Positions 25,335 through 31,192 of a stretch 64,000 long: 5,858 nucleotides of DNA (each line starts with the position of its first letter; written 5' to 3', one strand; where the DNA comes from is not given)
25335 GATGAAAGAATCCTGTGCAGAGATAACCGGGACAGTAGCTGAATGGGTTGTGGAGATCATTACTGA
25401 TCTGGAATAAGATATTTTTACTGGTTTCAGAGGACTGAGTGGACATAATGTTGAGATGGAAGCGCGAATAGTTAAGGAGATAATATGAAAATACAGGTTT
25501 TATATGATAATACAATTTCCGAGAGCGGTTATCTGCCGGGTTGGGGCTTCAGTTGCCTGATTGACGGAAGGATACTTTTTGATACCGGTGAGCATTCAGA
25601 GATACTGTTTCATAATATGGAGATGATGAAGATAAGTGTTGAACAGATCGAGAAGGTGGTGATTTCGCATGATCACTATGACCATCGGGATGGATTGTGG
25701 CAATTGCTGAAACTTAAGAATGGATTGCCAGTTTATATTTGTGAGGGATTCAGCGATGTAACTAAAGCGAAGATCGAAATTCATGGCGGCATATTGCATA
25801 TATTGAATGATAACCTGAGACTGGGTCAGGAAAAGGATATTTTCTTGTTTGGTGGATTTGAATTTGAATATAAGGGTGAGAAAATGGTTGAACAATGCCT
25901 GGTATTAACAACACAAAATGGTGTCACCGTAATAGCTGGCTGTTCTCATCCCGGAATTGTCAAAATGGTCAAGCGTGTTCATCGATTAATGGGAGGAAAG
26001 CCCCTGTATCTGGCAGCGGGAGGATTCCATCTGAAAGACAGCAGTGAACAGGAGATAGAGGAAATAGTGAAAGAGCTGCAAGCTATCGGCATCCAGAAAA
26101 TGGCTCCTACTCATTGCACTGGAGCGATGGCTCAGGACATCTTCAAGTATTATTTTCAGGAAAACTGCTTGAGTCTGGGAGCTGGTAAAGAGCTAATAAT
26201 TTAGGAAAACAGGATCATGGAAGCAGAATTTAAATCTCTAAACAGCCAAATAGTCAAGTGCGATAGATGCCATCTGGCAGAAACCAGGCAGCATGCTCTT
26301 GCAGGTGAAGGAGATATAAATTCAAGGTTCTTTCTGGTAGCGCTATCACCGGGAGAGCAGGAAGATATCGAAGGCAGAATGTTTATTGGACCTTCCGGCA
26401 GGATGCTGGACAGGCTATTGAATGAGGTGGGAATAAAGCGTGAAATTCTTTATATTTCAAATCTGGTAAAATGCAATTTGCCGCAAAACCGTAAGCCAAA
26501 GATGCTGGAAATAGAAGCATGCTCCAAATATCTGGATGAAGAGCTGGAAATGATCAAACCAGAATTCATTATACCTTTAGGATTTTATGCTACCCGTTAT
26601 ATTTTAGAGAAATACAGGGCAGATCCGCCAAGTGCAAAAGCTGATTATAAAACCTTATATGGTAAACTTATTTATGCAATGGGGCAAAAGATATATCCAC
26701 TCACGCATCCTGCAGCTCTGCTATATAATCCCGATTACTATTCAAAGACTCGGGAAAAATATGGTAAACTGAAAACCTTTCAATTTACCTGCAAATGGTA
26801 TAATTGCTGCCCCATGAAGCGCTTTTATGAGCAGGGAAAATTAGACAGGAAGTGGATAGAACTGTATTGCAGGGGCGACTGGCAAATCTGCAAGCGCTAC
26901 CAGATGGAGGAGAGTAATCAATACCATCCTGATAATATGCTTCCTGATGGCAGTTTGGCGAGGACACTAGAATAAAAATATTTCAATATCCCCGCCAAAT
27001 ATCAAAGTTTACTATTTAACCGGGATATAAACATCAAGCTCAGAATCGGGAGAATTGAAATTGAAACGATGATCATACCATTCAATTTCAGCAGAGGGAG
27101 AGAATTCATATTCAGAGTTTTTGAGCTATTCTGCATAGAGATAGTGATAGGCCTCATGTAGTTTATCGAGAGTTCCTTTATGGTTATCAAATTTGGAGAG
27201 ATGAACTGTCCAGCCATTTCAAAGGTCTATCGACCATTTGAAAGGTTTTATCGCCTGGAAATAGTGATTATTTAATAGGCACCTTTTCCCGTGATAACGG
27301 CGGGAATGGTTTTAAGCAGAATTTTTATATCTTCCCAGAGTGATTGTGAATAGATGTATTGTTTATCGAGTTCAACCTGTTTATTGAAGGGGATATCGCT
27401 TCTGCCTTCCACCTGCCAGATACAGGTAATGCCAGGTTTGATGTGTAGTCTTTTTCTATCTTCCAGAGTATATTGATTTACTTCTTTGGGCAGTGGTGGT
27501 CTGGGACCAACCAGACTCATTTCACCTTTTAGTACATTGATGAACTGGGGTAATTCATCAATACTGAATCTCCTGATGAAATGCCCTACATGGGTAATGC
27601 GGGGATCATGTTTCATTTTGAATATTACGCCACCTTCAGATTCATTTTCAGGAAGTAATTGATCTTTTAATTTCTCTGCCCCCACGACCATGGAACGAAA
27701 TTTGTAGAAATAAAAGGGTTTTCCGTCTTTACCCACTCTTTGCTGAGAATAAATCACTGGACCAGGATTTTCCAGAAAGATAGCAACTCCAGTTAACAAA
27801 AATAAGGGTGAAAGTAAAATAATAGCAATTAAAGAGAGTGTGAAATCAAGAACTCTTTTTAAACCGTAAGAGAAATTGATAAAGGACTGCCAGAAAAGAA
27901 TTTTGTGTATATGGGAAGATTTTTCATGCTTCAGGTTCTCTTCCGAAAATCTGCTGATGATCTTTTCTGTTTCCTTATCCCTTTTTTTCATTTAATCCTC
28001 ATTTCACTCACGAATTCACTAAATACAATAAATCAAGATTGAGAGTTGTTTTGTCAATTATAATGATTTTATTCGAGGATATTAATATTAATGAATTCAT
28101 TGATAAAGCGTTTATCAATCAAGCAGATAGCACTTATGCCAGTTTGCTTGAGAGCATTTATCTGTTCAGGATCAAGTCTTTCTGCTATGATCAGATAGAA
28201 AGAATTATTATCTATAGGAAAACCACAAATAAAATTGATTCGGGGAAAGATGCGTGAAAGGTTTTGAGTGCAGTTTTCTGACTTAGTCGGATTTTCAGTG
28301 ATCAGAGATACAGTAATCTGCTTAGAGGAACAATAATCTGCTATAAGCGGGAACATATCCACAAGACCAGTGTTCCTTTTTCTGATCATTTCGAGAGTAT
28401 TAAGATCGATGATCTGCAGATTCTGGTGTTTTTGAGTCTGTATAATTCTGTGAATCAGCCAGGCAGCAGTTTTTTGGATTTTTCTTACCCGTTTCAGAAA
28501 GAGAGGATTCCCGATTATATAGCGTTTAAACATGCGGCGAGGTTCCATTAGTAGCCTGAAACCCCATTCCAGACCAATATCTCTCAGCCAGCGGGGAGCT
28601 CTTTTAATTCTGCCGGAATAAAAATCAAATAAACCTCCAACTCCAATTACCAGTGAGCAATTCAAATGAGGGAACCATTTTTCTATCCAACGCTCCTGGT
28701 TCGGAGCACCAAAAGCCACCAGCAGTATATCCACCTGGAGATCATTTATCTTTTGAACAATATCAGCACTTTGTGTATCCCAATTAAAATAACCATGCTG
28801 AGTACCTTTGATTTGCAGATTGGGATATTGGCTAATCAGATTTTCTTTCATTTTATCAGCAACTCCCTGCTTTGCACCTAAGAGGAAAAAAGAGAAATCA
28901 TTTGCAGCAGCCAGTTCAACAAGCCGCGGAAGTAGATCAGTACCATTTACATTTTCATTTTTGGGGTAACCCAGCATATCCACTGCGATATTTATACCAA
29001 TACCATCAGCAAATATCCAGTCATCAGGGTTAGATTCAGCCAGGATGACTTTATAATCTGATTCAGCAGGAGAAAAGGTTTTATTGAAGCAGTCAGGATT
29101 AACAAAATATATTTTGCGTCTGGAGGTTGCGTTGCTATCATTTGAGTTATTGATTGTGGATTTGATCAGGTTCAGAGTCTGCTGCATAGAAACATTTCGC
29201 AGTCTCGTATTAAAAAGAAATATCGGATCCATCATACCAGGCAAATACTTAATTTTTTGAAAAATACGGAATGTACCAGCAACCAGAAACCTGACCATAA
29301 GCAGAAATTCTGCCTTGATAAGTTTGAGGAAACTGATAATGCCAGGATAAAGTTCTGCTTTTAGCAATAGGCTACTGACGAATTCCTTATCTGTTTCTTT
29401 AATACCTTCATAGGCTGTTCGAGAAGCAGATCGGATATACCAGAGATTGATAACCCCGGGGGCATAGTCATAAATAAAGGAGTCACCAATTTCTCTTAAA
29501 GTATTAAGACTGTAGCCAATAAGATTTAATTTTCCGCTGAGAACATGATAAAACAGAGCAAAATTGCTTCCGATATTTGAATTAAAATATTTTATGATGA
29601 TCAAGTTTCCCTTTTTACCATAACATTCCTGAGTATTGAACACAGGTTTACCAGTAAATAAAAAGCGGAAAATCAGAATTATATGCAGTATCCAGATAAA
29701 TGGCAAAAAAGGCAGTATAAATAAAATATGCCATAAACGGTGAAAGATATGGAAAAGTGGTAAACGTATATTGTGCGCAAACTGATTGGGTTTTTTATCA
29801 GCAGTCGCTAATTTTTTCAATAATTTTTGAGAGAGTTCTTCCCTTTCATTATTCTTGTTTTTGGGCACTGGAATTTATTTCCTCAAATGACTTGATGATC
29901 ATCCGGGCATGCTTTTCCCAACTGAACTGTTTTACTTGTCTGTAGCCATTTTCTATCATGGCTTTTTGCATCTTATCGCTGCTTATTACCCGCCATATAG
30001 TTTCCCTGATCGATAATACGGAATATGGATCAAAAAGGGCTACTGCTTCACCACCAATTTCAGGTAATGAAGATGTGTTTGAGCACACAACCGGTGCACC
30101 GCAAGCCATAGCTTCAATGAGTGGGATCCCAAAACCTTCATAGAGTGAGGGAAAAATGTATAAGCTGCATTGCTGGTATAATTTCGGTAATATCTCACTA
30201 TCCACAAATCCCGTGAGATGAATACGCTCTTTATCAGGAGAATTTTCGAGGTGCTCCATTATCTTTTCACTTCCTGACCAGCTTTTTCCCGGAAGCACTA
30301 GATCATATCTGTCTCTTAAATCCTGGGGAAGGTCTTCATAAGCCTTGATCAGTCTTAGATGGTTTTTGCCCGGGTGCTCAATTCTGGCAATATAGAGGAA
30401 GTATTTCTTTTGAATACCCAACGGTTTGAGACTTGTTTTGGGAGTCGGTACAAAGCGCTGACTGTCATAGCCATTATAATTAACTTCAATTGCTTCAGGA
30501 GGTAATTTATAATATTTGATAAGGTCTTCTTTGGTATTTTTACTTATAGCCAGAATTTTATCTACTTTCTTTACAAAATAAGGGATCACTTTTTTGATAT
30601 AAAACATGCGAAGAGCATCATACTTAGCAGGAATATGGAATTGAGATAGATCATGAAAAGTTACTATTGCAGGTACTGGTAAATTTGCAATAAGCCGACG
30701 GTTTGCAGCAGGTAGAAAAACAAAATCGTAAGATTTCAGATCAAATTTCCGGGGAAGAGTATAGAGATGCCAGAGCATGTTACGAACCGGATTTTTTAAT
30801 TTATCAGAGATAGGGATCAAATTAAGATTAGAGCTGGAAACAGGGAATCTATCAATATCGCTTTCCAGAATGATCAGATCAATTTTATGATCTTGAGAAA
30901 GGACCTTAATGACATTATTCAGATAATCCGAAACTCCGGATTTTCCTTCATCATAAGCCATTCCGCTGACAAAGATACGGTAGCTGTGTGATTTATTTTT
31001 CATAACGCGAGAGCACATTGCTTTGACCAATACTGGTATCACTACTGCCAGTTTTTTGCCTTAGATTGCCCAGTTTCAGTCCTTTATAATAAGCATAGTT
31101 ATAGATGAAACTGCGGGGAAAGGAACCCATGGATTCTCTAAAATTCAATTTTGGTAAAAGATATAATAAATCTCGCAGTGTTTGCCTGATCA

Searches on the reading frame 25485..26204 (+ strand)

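Call 8: search_protein_families(library=pfam, proteins=[window:25485-26204:+])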
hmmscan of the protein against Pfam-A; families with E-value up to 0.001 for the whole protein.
window:25485-26204:+ (239 aa): 2 families
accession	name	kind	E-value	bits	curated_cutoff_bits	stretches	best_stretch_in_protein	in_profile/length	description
PF12706.13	Lactamase_B_2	-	2.8e-07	30.8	27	1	29-94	2-71/200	Beta-lactamase superfamily domain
PF00753.33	Lactamase_B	-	0.00088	19.7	22.7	0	27-78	15-67/196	Metallo-beta-lactamase superfamily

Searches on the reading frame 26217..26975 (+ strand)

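Call 8: search_protein_families(library=pfam, proteins=[window:26217-26975:+])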
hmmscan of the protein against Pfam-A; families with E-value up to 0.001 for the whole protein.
window:26217-26975:+ (252 aa): 1 family
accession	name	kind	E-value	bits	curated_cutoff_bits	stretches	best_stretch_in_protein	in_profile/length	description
PF03167.25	UDG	-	4.2e-28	98.6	24.3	1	30-174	2-127/141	Uracil DNA glycosylase superfamily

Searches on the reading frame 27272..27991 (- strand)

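Call 8: search_protein_families(library=pfam, proteins=[window:27272-27991:-])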
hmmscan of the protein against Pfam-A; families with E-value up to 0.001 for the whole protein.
window:27272-27991:- (239 aa): 1 family
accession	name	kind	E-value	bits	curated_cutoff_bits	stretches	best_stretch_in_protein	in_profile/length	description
PF02397.22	Bac_transf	-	2.1e-68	229.8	27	1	45-233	1-178/179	Bacterial sugar transferase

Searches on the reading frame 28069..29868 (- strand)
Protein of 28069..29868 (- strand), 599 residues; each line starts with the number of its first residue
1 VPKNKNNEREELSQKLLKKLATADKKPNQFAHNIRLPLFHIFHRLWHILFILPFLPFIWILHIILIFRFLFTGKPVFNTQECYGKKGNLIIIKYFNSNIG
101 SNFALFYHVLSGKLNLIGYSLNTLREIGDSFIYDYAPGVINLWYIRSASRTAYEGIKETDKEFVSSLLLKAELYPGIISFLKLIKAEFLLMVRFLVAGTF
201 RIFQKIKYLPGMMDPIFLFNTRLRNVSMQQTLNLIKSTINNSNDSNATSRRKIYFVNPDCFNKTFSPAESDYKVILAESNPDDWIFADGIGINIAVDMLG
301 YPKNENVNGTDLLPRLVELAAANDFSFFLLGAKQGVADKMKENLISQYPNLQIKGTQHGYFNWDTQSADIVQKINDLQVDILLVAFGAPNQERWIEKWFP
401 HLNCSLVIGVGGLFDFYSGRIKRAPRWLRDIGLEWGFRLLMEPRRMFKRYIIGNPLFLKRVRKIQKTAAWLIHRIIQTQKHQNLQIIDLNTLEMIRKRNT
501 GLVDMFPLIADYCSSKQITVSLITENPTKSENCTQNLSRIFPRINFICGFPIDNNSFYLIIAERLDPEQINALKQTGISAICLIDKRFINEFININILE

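Call 8: search_protein_families(library=pfam, proteins=[window:28069-29868:-])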
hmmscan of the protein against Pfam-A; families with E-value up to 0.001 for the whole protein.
window:28069-29868:- (599 aa): 1 family
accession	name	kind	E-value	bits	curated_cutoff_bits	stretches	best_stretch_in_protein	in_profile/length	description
PF03808.19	Glyco_tran_WecG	-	1.3e-62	211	27.4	1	283-450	2-168/168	Glycosyl transferase WecG/TagA/CpsF family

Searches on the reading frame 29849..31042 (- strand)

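Call 8: search_protein_families(library=pfam, proteins=[window:29849-31042:-])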
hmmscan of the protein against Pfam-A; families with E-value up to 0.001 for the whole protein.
window:29849-31042:- (397 aa): 5 families
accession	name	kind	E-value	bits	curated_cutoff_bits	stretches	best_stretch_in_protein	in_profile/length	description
PF00534.26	Glycos_transf_1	-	7e-35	120.5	26.4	1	211-368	14-171/172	Glycosyl transferases group 1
PF13692.12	Glyco_trans_1_4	-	7.5e-24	85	27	1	213-353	2-140/142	Glycosyl transferases group 1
PF13439.12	Glyco_transf_4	-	7.8e-16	59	28.5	1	36-196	3-170/170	Glycosyltransferase Family 4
PF20706.3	GT4-conflict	-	7e-10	38.9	26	1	205-326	190-316/385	Family 4 Glycosyltransferase in conflict systems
PF13524.12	Glyco_trans_1_2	-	2.5e-07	31.2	25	1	246-381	15-141/144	Glycosyl transferase-like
